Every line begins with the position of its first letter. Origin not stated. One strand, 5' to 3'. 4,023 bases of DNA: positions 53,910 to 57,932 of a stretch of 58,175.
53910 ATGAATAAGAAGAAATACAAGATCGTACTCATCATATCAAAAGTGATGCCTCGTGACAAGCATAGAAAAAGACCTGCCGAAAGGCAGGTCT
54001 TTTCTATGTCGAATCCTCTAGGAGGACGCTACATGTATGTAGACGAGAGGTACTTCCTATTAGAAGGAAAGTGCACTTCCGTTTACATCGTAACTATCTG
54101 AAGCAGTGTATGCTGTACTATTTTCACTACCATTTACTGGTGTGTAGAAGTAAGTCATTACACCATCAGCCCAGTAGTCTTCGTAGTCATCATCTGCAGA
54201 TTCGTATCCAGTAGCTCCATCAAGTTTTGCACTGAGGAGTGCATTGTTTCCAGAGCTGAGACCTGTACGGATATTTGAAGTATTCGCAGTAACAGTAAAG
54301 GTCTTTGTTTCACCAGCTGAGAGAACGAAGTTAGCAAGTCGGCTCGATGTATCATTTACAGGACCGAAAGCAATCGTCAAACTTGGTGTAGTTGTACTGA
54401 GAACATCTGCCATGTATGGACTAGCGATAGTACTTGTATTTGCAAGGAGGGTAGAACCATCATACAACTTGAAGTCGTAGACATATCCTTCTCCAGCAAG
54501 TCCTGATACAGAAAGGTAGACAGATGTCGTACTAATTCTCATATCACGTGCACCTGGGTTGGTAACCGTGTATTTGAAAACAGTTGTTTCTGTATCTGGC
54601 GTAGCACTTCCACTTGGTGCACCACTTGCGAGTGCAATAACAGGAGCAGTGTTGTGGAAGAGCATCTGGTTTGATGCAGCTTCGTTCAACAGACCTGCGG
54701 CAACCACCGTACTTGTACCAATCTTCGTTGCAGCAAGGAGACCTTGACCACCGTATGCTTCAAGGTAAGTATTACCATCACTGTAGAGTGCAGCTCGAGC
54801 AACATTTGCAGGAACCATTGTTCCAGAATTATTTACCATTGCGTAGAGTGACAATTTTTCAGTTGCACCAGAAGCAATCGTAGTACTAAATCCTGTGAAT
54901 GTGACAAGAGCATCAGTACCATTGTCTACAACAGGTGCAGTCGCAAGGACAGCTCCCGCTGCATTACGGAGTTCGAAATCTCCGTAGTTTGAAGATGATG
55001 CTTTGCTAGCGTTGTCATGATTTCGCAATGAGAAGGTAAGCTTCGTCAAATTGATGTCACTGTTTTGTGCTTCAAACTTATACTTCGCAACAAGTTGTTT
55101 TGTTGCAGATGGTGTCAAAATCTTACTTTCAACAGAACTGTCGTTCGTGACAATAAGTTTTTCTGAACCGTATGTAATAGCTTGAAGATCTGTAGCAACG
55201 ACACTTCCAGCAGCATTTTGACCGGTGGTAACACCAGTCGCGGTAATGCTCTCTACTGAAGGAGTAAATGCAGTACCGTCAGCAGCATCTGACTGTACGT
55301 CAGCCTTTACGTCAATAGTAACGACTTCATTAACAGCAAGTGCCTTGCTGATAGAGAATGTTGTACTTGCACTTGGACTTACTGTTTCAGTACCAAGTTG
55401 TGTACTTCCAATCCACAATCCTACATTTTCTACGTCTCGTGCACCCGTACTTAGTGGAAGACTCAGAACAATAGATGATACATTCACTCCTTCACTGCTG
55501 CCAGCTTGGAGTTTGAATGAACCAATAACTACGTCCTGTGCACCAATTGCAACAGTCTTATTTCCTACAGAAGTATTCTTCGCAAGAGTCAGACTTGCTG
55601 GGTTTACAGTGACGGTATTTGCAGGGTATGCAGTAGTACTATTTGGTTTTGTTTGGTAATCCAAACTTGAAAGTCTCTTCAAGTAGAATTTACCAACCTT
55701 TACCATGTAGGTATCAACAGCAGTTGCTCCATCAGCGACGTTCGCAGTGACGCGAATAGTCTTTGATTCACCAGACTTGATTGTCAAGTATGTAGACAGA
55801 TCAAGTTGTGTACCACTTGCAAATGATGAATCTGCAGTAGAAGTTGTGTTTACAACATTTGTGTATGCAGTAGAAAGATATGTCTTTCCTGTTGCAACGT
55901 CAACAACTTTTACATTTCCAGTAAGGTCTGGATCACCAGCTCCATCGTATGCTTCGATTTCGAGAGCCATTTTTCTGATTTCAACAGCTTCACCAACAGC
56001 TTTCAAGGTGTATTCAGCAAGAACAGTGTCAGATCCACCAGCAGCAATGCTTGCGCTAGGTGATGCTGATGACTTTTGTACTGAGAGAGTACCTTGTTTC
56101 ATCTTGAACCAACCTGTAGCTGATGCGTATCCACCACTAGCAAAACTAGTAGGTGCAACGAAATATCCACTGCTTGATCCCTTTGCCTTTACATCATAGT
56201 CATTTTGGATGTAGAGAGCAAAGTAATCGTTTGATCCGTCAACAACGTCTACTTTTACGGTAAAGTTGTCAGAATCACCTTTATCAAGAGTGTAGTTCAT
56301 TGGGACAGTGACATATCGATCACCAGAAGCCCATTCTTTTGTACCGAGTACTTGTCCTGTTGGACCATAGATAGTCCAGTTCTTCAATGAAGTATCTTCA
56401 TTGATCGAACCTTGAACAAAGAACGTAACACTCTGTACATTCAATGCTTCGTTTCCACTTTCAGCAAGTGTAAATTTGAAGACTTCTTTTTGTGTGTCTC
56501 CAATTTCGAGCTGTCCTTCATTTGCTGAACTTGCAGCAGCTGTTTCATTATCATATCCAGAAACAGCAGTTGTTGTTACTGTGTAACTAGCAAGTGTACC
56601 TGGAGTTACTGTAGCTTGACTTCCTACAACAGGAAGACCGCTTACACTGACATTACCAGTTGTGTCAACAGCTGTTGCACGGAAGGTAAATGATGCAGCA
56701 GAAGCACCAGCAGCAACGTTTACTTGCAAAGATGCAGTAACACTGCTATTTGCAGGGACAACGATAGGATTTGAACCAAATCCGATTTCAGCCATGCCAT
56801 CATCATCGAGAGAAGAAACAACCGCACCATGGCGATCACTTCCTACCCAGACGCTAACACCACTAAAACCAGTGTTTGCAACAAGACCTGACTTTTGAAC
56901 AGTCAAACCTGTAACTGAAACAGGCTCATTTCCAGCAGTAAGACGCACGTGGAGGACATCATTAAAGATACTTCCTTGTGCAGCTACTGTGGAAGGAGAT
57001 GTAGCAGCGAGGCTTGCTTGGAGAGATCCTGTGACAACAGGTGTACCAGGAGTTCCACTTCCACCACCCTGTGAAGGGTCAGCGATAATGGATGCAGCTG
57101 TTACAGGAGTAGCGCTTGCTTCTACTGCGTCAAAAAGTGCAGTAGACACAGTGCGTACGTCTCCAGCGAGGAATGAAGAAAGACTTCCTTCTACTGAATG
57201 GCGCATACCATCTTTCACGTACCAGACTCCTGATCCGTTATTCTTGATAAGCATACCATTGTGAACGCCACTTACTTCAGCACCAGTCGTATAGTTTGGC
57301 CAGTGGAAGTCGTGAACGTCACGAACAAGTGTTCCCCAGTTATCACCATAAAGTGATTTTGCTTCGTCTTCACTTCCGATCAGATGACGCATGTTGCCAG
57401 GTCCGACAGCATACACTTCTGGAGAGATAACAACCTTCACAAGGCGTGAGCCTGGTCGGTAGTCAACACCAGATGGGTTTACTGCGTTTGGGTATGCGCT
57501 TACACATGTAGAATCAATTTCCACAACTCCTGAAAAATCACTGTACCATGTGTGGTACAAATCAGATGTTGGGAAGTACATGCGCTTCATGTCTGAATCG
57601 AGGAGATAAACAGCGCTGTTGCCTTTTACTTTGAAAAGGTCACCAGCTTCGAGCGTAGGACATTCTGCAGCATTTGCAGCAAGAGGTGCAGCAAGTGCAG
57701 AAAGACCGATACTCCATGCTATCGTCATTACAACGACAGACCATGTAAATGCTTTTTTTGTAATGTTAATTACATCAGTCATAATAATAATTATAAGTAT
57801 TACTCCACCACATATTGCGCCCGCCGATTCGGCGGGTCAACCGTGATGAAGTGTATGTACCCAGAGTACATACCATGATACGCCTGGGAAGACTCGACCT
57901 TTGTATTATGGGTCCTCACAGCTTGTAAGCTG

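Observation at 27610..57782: Candidate self-contained surface-protein O-glycosylation system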

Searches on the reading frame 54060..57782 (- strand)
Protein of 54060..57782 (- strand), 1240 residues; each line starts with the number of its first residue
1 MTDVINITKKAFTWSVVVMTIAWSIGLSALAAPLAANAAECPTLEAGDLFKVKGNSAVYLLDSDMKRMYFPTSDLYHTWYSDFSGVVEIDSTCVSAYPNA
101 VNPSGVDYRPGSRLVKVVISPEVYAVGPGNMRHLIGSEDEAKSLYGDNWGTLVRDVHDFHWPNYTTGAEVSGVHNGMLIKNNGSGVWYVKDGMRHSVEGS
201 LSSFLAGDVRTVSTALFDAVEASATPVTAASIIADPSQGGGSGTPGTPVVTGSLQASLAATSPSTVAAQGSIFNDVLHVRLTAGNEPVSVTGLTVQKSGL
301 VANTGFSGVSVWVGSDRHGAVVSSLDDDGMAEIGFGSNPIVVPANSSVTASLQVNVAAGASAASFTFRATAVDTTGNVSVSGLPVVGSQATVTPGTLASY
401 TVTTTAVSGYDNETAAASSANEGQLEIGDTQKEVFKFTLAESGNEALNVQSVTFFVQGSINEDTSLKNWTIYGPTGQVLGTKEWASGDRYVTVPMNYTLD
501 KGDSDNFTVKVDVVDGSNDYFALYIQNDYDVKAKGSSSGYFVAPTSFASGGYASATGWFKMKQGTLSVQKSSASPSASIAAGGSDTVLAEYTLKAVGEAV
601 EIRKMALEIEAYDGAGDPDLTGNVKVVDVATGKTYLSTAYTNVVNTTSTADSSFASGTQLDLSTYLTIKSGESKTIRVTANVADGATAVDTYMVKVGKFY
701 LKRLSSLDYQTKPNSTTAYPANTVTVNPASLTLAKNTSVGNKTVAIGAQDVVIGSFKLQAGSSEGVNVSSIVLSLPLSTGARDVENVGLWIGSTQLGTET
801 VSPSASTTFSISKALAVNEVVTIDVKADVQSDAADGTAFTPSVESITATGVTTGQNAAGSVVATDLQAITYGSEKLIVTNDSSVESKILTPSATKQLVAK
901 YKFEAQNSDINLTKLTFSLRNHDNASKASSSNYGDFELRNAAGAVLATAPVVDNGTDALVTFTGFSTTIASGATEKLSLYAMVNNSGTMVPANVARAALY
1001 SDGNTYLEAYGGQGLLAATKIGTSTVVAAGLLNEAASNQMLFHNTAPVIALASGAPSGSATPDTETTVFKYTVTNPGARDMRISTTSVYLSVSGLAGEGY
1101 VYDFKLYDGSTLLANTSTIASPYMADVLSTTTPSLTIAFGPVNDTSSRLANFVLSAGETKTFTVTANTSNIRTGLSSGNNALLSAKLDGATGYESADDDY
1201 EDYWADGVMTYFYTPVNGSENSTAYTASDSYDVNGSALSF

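Call 5: search_protein_families(library=pfam, proteins=[window:54060-57782:-], max_evalue=0.001)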
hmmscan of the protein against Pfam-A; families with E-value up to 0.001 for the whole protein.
window:54060-57782:- (1240 aa): 0 families

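Call 28: find_homologous_proteins(query=window:54060-57782:-, max_evalue=0.00001)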
Query window:54060-57782:- (1240 aa): 123 proteins with E <= 0.00001 among 8000 candidates; the best 120 are listed.
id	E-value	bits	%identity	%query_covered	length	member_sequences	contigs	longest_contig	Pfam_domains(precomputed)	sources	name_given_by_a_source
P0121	0.0e+0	2654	100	100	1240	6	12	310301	-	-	-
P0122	0.0e+0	1473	60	100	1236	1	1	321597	-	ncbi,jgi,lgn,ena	ncbi:MAG: hypothetical protein WCW16_03865 [Candidatus Magasanikbacteria bacterium]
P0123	0.0e+0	1354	56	100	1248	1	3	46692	-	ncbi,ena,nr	ncbi:MAG: hypothetical protein HOE80_02345 [Candidatus Magasanikbacteria bacterium]|nr:hypothetical 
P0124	0.0e+0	1266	54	100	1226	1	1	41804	-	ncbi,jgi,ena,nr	ncbi:hypothetical protein C0581_02885 [Candidatus Parcubacteria bacterium]|nr:MAG: hypothetical prot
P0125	0.0e+0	1227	53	100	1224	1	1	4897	-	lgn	-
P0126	0.0e+0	1194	51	100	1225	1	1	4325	-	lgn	-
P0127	8.3e-259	880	42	100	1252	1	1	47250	-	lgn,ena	-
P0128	1.8e-232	793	42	100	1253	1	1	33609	-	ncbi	ncbi:MAG: hypothetical protein ABII02_01795 [Candidatus Magasanikbacteria bacterium]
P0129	1.8e-231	790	41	100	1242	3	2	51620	-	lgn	-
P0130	5.5e-221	755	41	100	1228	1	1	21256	-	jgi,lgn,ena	-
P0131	2.7e-220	753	40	100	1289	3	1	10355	-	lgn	-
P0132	2.6e-219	749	40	99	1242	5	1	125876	-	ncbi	-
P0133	3.0e-217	743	41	100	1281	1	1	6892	-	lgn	-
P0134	6.8e-214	731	40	99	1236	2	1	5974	-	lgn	-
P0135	1.1e-212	727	39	100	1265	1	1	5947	-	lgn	-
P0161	3.0e-88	315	31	92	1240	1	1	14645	-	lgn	-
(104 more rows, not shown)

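Call 56: predict_structure(alignment_id=A3)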
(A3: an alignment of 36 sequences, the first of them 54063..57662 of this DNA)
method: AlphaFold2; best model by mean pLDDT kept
length: 1200 residues; sequences in the alignment: 36
mean_pLDDT: 84.6   pTM: 0.43
mean pLDDT of the five models: 84.6, 84.1, 83.8, 83.4, 82.4
residues with pLDDT >= 90: 475; 70-90: 597; 50-70: 92; < 50: 36
segments of 3 or more residues with pLDDT < 50: 198-211, 949-952, 1156-1159, 1187-1199
pLDDT, mean of each block of 10 residues (from residue 1): 80 89 82 88 86 85 82 91 91 92 91 88 88 92 92 92 89 91 89 64 33 80 85 92 87 92 90 83 87 86 88 91 91 87 90 87 92 86 78 94 89 90 84 94 78 92 95 86 90 90 87 89 85 86 90 89 93 79 93 92 78 77 91 92 85 92 85 78 88 90 88 93 90 85 91 90 89 92 94 88 93 80 89 87 73 86 90 90 73 89 92 85 92 90 69 72 75 82 61 74 79 84 90 86 86 87 91 78 77 88 83 89 92 79 79 51 63 72 56 39
secondary structure, 60 per line:
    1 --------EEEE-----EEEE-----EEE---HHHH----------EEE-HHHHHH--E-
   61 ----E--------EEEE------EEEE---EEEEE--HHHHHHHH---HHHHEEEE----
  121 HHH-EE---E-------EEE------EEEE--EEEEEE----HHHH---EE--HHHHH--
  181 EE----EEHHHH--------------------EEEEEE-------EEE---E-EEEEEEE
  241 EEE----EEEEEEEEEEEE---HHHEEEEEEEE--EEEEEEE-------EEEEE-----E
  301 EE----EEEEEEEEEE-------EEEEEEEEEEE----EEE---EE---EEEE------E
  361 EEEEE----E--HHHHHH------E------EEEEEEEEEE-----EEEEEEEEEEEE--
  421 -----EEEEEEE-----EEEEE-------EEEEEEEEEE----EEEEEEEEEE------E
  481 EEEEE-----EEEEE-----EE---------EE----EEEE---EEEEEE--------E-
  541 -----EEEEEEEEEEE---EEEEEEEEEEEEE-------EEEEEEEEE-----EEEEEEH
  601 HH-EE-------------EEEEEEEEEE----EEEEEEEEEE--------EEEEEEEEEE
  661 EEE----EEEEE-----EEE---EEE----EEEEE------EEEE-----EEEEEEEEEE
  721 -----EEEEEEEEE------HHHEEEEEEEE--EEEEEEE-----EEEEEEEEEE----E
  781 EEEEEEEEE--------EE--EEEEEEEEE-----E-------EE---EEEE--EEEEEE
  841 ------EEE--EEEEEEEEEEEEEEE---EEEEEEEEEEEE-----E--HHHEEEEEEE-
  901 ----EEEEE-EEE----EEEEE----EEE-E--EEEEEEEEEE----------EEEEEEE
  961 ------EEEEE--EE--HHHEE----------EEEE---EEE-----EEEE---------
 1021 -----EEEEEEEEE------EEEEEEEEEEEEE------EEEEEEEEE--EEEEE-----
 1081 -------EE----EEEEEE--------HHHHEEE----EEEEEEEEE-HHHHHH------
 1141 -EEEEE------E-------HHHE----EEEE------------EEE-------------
elements in order (helices of 4 or more, strands of 3 or more residues): E9-12 E18-21 E27-29 H33-36 E47-49 H51-56 E74-77 E84-87 E91-95 H98-105 H109-112 E113-116 E138-140 E147-150 E153-158 H163-166 H174-178 H189-192 E213-218 E226-228 E234-243 E248-259 E266-273 E276-282 E290-294 E300-302 E307-316 E324-334 E339-341 E350-353 E360-365 H373-378 E392-401 E407-418 E426-432 E438-442 E450-459 E464-473 E480-485 E491-495 E518-521 E525-530 E546-556 E560-572 E580-588 E594-599 E619-628 E633-642 E651-663 E668-672 E678-680 E684-686 E691-695 E702-705 E711-720 E726-734 E744-751 E754-760 E766-775 E780-789 E802-810 E829-832 E835-840 E847-849 E852-866 E870-881 E893-899 E905-909 E911-913 E918-922 E927-929 E934-943 E954-960 E967-971 E993-996 E1000-1002 E1008-1011 E1026-1034 E1041-1053 E1060-1068 E1071-1075 E1094-1099 H1108-1111 E1112-1114 E1119-1127 H1129-1134 E1142-1146 E1169-1172 E1185-1187

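Call 59: fold_search(model_id=the predicted structure, library=pdb)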
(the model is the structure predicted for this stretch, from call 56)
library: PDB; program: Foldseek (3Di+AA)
matches with E <= 10: 1792; with E <= 0.001: 91
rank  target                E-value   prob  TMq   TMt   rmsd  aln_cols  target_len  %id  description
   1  9ijj_h                3.7e-15  1.00  0.10  0.09  29.2      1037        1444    8  In situ structure of the central apparatus in mouse sperm axoneme. (released 2025-06-04)
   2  7som_D                2.8e-14  1.00  0.11  0.09  29.4      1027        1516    9  Ciliary C2 central pair apparatus isolated from Chlamydomonas reinhardtii (released 2022-04-13)
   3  9ijj_C                1.6e-13  1.00  0.10  0.11  30.0       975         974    9  In situ structure of the central apparatus in mouse sperm axoneme. (released 2025-06-04)
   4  8wa2_C                4.1e-13  1.00  0.16  0.14  29.1      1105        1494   10  cryo-EM structure of native mastigonemes isolated from Chlamydomonas reinhardtii at 3.0 angstrom resolution (released 2024-04-10)
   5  8beg_B                7.9e-13  1.00  0.11  0.17  28.4       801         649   10  Structure of Ig-like domains from PrgB (released 2022-11-30)
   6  8beg_A                8.3e-13  1.00  0.11  0.16  29.3       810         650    9  Structure of Ig-like domains from PrgB (released 2022-11-30)
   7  9ijj_4H               5.1e-12  1.00  0.12  0.05  45.1      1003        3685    9  In situ structure of the central apparatus in mouse sperm axoneme. (released 2025-06-04)
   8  7sqc_2B               8.5e-12  1.00  0.11  0.14  43.1       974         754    9  Ciliary C1 central pair apparatus isolated from Chlamydomonas reinhardtii (released 2022-04-13)
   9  4u48                  6.0e-11  1.00  0.09  0.07  47.6      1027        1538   10  Crystal structure of Salmonella alpha-2-macroglobulin (released 2014-09-17)
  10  6tav_D                6.3e-11  1.00  0.09  0.09  46.5      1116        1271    8  Crystal structure of endopeptidase-induced alpha2-macroglobulin (released 2021-05-12)
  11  4mmx_A                7.3e-11  1.00  0.14  0.16  26.4       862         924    9  Integrin AlphaVBeta3 ectodomain bound to the tenth domain of Fibronectin (released 2014-03-26)
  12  4nen_A                1.3e-10  1.00  0.12  0.13  27.5       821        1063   10  An internal ligand-bound, metastable state of a leukocyte integrin, aXb2 (released 2014-01-15)
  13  9e8a_A                1.6e-10  1.00  0.12  0.15  28.4       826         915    9  Integrin aIIbb3 bent conformation from human platelet membrane crude preparation (released 2025-10-15)
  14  4mmz_A                2.4e-10  1.00  0.12  0.15  26.8       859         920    9  Integrin AlphaVBeta3 ectodomain bound to an antagonistic tenth domain of Fibronectin (released 2014-03-26)
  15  8b0g_A                2.4e-10  1.00  0.12  0.11  46.5      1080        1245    8  2C9, C5b9-CD59 structure (released 2023-02-22)
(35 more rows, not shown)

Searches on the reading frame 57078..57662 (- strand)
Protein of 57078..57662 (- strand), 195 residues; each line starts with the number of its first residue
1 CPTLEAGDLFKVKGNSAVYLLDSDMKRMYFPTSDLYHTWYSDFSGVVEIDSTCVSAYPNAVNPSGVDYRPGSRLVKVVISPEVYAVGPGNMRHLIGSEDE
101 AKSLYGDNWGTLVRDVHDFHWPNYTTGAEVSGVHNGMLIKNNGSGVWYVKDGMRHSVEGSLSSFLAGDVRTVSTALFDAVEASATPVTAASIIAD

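Call 71: search_protein_families(library=pfam, proteins=[window:57078-57662:-], max_evalue=5)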
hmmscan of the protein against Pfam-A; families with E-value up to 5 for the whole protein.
window:57078-57662:- (195 aa): 1 family
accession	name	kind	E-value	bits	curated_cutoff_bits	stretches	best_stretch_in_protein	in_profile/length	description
PF21540.3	Choline_bind_4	-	0.054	13.9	27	1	139-153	6-19/21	Choline-binding repeat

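Call 76: search_protein_representatives(protein=window:57078-57662:-)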
Query: 195 residues. Proteins with E-value up to 0.001 (for the whole library): 3549; up to 1e-10: 2426; up to 1e-30: 98. The best 150 are listed.
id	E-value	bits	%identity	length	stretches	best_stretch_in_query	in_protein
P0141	9.3e-97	338.8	76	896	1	1-195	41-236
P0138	6.4e-93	326.3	75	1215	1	1-195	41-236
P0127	5.9e-83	293.8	70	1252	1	1-195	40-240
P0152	3.2e-67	242.4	60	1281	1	1-195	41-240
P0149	9.2e-66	237.7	64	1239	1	1-195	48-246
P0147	2.0e-64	233.3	61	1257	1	1-195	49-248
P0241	2.0e-60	220.2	56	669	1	1-194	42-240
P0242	2.9e-60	219.7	57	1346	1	1-194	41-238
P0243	5.2e-60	218.9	57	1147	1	1-194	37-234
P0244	4.0e-58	212.8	55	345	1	1-192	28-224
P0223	1.6e-57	210.8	55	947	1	1-191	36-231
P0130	7.0e-57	208.7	57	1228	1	1-195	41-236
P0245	4.6e-56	206.0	57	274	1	1-195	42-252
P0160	6.0e-55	202.4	56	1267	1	1-194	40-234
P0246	9.8e-55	201.7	64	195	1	1-149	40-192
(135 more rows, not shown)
